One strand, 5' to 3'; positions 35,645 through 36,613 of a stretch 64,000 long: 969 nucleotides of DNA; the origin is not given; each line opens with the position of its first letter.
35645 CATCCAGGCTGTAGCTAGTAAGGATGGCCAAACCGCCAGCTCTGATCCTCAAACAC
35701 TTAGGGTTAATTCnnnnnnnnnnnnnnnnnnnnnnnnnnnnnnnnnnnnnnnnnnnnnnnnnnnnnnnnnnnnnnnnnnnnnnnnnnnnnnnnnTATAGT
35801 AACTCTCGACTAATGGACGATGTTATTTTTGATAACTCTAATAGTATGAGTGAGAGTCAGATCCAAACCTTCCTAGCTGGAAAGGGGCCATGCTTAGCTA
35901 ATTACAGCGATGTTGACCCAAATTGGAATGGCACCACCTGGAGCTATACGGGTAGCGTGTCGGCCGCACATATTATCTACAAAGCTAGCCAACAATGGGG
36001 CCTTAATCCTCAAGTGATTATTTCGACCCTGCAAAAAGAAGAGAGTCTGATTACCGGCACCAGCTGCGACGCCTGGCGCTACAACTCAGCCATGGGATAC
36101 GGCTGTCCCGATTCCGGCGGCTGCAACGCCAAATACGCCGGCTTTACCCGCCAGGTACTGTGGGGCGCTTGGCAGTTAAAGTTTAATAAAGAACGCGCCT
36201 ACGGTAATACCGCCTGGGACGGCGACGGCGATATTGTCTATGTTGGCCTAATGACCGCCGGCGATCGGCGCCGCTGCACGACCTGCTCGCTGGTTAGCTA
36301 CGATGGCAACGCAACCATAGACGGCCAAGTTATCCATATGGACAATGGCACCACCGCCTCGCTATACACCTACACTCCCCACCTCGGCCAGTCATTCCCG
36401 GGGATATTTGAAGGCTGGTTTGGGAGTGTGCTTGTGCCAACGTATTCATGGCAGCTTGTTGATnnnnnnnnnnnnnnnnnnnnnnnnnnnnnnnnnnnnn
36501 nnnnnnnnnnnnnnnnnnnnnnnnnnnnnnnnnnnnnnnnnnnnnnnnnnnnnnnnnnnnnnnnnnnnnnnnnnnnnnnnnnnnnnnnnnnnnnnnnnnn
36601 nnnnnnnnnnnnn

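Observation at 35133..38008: Two-gene secreted module: small anchored Ig-like protein plus 764-aa protein with a lysozyme/LT-like head and four tandem beta-sandwich repeats. The head domain is shared with the CHAP protein at 62.4 kb.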

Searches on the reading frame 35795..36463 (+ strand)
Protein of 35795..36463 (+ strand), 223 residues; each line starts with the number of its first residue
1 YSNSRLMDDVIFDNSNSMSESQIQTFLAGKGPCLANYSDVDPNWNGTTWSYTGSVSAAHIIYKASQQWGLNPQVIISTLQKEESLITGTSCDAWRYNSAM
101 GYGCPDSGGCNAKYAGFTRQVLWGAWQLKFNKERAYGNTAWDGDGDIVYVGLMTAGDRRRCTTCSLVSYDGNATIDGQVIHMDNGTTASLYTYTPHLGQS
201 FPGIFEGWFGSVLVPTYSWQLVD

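Call 11: find_homologous_proteins(query=window:35795-36451:+, max_evalue=0.001)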
Query seq(219 aa) (219 aa): 31 proteins with E <= 0.001 among 80 candidates.
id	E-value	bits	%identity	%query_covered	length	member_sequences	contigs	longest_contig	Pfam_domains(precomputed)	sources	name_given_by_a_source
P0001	5.7e-100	352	68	96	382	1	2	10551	PF18885.7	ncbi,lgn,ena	-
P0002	3.4e-94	333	66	97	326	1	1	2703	-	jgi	jgi:hypothetical protein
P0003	6.0e-79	283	61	100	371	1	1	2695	PF16158.12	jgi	-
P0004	1.5e-71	259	78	65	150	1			-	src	-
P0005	1.3e-69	252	56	96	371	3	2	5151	PF18885.7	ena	-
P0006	3.8e-65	238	53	99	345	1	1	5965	PF18885.7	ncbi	-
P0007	7.2e-65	237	54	96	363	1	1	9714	PF18885.7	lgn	-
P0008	1.3e-64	236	53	96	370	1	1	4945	PF18885.7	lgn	-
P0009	1.5e-53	200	72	55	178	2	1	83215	-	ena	-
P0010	2.2e-51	193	50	92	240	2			-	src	-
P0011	1.2e-49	187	60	68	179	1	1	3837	-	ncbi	-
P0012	7.3e-42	161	61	53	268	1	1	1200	PF18885.7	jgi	jgi:hypothetical protein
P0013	7.1e-41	158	46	74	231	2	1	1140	-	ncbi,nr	ncbi:MAG TPA: hypothetical protein VFK94_00815, partial [Patescibacteria group bacterium]|nr:hypothe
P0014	5.1e-37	146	50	72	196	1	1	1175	-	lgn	-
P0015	2.4e-33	134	39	95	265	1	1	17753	-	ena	-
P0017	1.2e-29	122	37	95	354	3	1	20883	PF13205.13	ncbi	ncbi:MAG: Ig-like domain-containing domain, partial [Thermoleophilia bacterium]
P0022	9.7e-19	86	30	95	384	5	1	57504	-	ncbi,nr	ncbi:hypothetical protein IKF02_04205, partial [Candidatus Saccharibacteria bacterium]|nr:hypothetic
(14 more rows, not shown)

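Call 17: search_solved_structures(query=A1, max_evalue=10, show_alignments=3)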
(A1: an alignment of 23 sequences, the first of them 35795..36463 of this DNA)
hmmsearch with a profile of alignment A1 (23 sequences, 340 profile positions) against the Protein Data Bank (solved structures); distinct sequences matched with E-value up to 10: 0.

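Call 22: predict_structure(alignment_id=A1)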
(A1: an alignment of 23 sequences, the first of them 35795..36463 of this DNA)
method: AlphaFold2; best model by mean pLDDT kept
length: 223 residues; sequences in the alignment: 23
mean_pLDDT: 90.2   pTM: 0.88
mean pLDDT of the five models: 90.2, 90.2, 89.1, 87.8, 72.9
residues with pLDDT >= 90: 168; 70-90: 37; 50-70: 10; < 50: 8
segments of 3 or more residues with pLDDT < 50: 216-223
pLDDT, mean of each block of 10 residues (from residue 1): 87 97 97 96 91 97 98 96 91 93 84 95 97 96 91 97 96 91 95 74 88 53 37
secondary structure, 60 per line:
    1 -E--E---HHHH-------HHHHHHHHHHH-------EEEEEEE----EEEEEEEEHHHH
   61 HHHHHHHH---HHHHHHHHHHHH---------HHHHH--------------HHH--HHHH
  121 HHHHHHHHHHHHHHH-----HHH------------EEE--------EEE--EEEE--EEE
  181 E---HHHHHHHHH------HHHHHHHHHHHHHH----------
elements in order: H9-12 H20-30 E38-44 E49-56 H57-68 H72-83 H93-97 H117-135 E156-158 E167-169 E172-175 E178-181 H185-193 H200-213

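Call 25: search_protein_representatives(alignment_id=A1)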
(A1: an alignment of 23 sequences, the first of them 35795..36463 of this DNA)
Query: 23 sequences, 340 profile positions. Proteins with E-value up to 0.001 (for the whole library): 5343; up to 1e-10: 4492; up to 1e-30: 3348. The best 150 are listed.
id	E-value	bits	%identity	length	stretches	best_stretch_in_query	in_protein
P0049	1.7e-195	665.4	-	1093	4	27-248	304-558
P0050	4.5e-166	568.7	-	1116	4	28-235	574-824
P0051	1.1e-132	458.9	-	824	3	28-243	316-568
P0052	5.3e-118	410.6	-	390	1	6-337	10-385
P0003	4.1e-116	404.4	-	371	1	6-337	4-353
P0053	1.7e-106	372.8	-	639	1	11-336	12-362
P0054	6.0e-105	367.7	-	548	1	9-260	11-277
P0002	6.2e-104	364.4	-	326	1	10-249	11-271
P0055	3.8e-103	361.8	-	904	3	7-337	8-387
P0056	9.4e-103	360.5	-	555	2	12-326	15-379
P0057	1.6e-102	359.7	-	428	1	1-243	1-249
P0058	4.0e-102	358.4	-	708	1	4-334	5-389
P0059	2.8e-101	355.6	-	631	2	24-338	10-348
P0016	1.1e-100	353.7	-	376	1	3-337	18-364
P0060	1.5e-100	353.3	-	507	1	7-245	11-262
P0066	4.2e-94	332.0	-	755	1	5-260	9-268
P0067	5.8e-94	331.6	-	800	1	3-244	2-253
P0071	2.3e-92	326.4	-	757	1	8-239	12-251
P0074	4.5e-90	318.8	-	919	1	7-243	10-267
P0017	8.8e-89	314.6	-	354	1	5-322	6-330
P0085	5.8e-86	305.3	-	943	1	6-293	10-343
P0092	2.1e-84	300.1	-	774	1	10-246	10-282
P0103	9.9e-82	291.4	-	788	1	7-240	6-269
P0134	7.0e-78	278.7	-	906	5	6-338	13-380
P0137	1.1e-77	278.1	-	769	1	8-244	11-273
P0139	1.6e-77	277.6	-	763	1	6-295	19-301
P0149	1.7e-76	274.2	-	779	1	7-237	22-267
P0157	1.0e-75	271.6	-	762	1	18-239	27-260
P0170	1.2e-74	268.1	-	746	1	20-238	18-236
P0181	7.2e-74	265.5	-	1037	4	8-338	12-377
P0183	8.4e-74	265.3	-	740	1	14-240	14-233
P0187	1.1e-73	264.9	-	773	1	3-240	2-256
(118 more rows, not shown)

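Call 47: list_cluster_members(proteins=[P0049, P0050, P0055, P0058, P0066, P0067, P0074, P0085, P0134, P0181])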
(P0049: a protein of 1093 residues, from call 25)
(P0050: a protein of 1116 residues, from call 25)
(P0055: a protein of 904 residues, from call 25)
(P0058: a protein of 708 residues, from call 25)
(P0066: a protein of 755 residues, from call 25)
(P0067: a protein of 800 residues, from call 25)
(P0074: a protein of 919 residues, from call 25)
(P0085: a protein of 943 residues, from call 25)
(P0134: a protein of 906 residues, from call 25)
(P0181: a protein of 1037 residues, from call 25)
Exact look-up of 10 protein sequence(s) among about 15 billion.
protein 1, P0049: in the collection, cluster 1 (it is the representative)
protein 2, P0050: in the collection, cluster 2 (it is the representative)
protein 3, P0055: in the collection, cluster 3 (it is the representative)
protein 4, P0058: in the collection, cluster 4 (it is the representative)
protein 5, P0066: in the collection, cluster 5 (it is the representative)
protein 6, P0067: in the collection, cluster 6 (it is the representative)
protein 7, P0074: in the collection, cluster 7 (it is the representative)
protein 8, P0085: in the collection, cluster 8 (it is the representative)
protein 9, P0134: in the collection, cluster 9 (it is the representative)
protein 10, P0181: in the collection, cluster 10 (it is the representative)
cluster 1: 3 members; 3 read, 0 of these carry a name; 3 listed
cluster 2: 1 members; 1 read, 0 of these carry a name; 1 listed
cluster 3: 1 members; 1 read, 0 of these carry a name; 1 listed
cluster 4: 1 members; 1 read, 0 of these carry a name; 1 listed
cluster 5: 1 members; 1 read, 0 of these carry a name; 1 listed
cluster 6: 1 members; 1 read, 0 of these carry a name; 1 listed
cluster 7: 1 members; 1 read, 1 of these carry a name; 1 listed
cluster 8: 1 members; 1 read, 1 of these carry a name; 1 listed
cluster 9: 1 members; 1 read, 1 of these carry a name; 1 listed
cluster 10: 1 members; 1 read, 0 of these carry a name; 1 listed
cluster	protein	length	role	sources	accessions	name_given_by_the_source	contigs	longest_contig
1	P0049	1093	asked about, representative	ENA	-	-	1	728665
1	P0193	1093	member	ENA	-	-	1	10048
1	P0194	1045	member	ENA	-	-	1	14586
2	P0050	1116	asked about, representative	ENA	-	-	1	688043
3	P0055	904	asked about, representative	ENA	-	-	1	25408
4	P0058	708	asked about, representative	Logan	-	-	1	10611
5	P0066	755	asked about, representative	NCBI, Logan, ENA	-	-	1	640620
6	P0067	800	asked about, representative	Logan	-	-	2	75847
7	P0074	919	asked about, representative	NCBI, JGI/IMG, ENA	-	hypothetical protein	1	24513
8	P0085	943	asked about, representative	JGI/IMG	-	hypothetical protein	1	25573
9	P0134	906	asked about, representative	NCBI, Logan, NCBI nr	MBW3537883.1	hypothetical protein KY386_00135 [Candidatus Parcubacteria bacterium] | hypothetical protein [Candidatus Parcubacteria bacterium]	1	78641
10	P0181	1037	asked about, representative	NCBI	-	-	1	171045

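Call 48: search_protein_families(library=phrogs, proteins=[window:35795-36463:+], max_evalue=1)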
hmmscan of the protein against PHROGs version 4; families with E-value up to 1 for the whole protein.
window:35795-36463:+ (223 aa): 0 families

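Call 54: fold_search(model_id=the predicted structure, library=pdb)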
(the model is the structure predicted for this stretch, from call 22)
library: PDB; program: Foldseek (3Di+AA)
matches with E <= 10: 200; with E <= 0.001: 0
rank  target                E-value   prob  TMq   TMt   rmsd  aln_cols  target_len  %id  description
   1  4c5f_A                9.8e-03  0.80  0.28  0.20  16.9       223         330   12  Structure of Lytic Transglycosylase MltC from Escherichia coli at 2.3 A resolution. (released 2014-07-23)
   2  4pi7_A                2.5e-02  0.99  0.45  0.45   5.4       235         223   11  Crystal structure of S. Aureus Autolysin E in complex with disaccharide NAM-NAG (released 2015-10-14)
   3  4pia                  4.7e-02  0.99  0.34  0.34   3.2       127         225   19  Crystal structure of S. Aureus Autolysin E (released 2015-10-14)
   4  4pi8_A                6.7e-02  0.95  0.44  0.44   5.6       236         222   10  Crystal structure of catalytic mutant E138A of S. Aureus Autolysin E in complex with disaccharide NAG-NAM (released 2015-10-14)
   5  6fxo                  8.0e-02  0.98  0.34  0.33   3.3       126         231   21  Crystal structure of Major Bifunctional Autolysin (released 2019-03-20)
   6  4cfo_A                8.0e-02  0.23  0.21  0.15  18.0       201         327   13  Structure of Lytic Transglycosylase MltC from Escherichia coli in complex with tetrasaccharide at 2.9 A resolution. (released 2014-07-23)
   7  4pi9                  1.1e-01  0.82  0.41  0.41   6.4       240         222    9  Crystal structure of S. Aureus Autolysin E in complex with muropeptide NAM-L-ALA-D-iGLU (released 2015-10-14)
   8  8yxn_B                1.4e-01  0.75  0.42  0.37   7.8       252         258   11  X-ray structure of Clostridium perfringens autolysin catalytic domain in the P1 form (released 2024-05-15)
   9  4g9s_A                1.6e-01  0.69  0.25  0.29   6.6       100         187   18  Crystal structure of Escherichia coli PliG in complex with Atlantic salmon g-type lysozyme (released 2012-11-07)
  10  3mgw                  1.7e-01  0.69  0.25  0.30   6.6       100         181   18  Thermodynamics and structure of a salmon cold-active goose-type lysozyme (released 2010-05-05)
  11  8yxn_A                1.8e-01  0.66  0.41  0.36   8.2       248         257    9  X-ray structure of Clostridium perfringens autolysin catalytic domain in the P1 form (released 2024-05-15)
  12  7pj4                  1.9e-01  0.54  0.28  0.23   8.5       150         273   11  Crystal structure of catalytic domain in closed conformation of LytB (E585Q)from Streptococcus pneumoniae (released 2022-09-07)
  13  7pj3                  2.0e-01  0.51  0.27  0.23   8.7       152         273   11  Crystal structure of catalytic domain in open conformation of LytB from Streptococcus pneumoniae (released 2022-09-07)
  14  6gi4                  2.2e-01  0.66  0.21  0.25   7.9        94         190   20  Structure of Lytic Transglycosylase MltE mutant S75A from E.coli (released 2018-10-10)
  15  3wyh_A                2.3e-01  0.63  0.24  0.29   7.6        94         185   16  Structure of disulfide bond deletion mutant of ostrich egg white lysozyme (released 2014-10-15)
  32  6u0o_B                6.2e-01  0.51  0.34  0.27   6.2       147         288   16  Crystal structure of a peptidoglycan release complex, SagB-SpdC, in lipidic cubic phase (released 2020-09-23)
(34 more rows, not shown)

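Call 56: find_encoding_contigs(protein=P0001, flank=5000, max_places=2)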
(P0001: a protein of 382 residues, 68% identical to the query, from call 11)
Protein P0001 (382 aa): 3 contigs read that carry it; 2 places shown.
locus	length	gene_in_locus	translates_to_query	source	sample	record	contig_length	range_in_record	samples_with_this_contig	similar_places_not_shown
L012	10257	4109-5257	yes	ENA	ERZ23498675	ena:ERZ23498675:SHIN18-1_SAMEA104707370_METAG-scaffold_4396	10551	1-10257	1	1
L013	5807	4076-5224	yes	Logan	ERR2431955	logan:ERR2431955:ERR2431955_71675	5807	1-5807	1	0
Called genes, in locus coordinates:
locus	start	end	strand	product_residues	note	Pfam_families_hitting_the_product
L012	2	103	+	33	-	?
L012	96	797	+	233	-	PF00535:Glycos_transf_2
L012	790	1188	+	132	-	PF10066:DUF2304 (weak)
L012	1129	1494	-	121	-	-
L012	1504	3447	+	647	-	PF24677:DUF7657, PF24672:DUF7654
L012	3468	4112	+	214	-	-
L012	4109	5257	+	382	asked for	PF18885:DUF5648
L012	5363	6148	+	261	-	PF02709:Glyco_transf_7C (weak)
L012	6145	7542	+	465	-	PF21374:WsaF_N, PF22772:WsaF_C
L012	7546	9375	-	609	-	PF13489:Methyltransf_23 (weak), PF08241:Methyltransf_11, PF01209:Ubie_methyltran, PF13489:Methyltransf_23, PF13847:Methyltransf_31, PF08241:Methyltransf_11, PF08242:Methyltransf_12, PF13649:Methyltransf_25, +6 more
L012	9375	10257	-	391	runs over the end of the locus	?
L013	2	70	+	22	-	?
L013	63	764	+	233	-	PF00535:Glycos_transf_2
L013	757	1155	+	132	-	PF10066:DUF2304 (weak)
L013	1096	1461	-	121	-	-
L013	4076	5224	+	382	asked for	PF18885:DUF5648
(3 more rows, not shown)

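Call 57: find_encoding_contigs(protein=P0022, flank=5000, max_places=2)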
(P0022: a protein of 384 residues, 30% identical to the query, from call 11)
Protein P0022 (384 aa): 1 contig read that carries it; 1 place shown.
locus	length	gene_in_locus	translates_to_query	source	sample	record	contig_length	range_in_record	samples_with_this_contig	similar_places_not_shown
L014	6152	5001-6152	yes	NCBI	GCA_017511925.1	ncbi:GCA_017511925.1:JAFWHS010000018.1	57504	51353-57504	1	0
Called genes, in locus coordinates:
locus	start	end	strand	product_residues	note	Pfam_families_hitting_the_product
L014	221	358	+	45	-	PF00468:Ribosomal_L34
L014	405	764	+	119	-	PF00825:Ribonuclease_P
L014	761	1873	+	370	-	PF02096:60KD_IMP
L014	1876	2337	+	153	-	PF01424:R3H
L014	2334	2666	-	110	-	PF01726:LexA_DNA_bind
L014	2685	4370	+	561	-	PF03816:LytR_cpsA_psr, PF13399:LytR_C (weak)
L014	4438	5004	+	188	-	-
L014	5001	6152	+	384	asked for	?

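Call 58: find_encoding_contigs(protein=P0017, flank=5000, max_places=2)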
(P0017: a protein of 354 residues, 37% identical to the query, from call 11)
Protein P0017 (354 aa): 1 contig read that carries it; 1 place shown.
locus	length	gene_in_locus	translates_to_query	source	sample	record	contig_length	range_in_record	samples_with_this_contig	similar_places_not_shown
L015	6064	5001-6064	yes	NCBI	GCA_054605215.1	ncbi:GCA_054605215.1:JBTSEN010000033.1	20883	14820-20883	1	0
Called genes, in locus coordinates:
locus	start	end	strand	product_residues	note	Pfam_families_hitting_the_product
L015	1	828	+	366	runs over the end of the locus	PF03599:CdhD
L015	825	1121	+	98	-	PF12838:Fer4_7 (weak), PF14697:Fer4_21 (weak), PF00037:Fer4, PF12797:Fer4_2 (weak), PF12837:Fer4_6, PF13237:Fer4_10, PF12838:Fer4_7, PF13187:Fer4_9, +5 more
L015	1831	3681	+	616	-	PF00581:Rhodanese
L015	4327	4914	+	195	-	-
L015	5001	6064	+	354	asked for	PF13205:Big_5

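Call 60: find_encoding_contigs(protein=P0134, flank=5000, max_places=1)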
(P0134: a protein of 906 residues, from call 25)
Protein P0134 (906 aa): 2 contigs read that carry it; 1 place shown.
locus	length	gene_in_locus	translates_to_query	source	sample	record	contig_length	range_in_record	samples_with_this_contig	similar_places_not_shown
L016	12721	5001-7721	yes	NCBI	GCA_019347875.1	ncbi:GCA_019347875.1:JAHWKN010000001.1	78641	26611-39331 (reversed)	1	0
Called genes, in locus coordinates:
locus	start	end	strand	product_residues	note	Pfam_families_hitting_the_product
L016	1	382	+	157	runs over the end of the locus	-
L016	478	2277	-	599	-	PF12229:PG_binding_4, PF04294:VanW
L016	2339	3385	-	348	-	PF00483:NTP_transferase, PF12804:NTP_transf_3, PF22640:ManC_GMP_beta-helix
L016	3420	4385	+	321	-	PF01073:3Beta_HSD, PF01370:Epimerase, PF02719:Polysacc_synt_2, PF04321:RmlD_sub_bind, PF05368:NmrA (weak), PF13460:NAD_binding_10, PF16363:GDP_Man_Dehyd, PF07993:NAD_binding_4 (weak)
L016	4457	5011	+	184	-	-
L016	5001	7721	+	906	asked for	PF16158:N_BRCA1_IG (faint)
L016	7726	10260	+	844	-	PF00082:Peptidase_S8, PF16158:N_BRCA1_IG (faint)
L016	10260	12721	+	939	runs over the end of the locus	PF01510:Amidase_2, PF16158:N_BRCA1_IG (faint)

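Call 61: find_encoding_contigs(protein=P0066, flank=5000, max_places=1)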
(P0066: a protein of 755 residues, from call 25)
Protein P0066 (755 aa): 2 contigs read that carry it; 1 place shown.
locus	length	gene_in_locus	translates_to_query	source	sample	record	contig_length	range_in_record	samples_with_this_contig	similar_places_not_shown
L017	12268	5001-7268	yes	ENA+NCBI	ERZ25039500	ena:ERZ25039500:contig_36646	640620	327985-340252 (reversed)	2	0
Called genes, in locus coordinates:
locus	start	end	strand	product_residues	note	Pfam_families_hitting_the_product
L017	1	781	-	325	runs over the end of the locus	PF00535:Glycos_transf_2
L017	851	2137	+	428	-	PF03446:NAD_binding_2, PF03721:UDPG_MGDP_dh_N, PF00984:UDPG_MGDP_dh, PF03720:UDPG_MGDP_dh_C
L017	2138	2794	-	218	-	PF13489:Methyltransf_23, PF13847:Methyltransf_31, PF08241:Methyltransf_11, PF08242:Methyltransf_12, PF13649:Methyltransf_25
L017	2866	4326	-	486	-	-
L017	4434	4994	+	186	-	-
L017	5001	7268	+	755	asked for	-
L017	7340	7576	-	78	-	-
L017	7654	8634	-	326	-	PF21374:WsaF_N, PF22772:WsaF_C (weak)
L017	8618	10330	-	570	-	PF00535:Glycos_transf_2, PF10111:Glyco_tranf_2_2, PF13641:Glyco_tranf_2_3 (weak), PF00535:Glycos_transf_2, PF13641:Glyco_tranf_2_3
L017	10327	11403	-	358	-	PF08241:Methyltransf_11, PF13649:Methyltransf_25 (weak)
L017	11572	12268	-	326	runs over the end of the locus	PF02463:SMC_N (faint), PF00005:ABC_tran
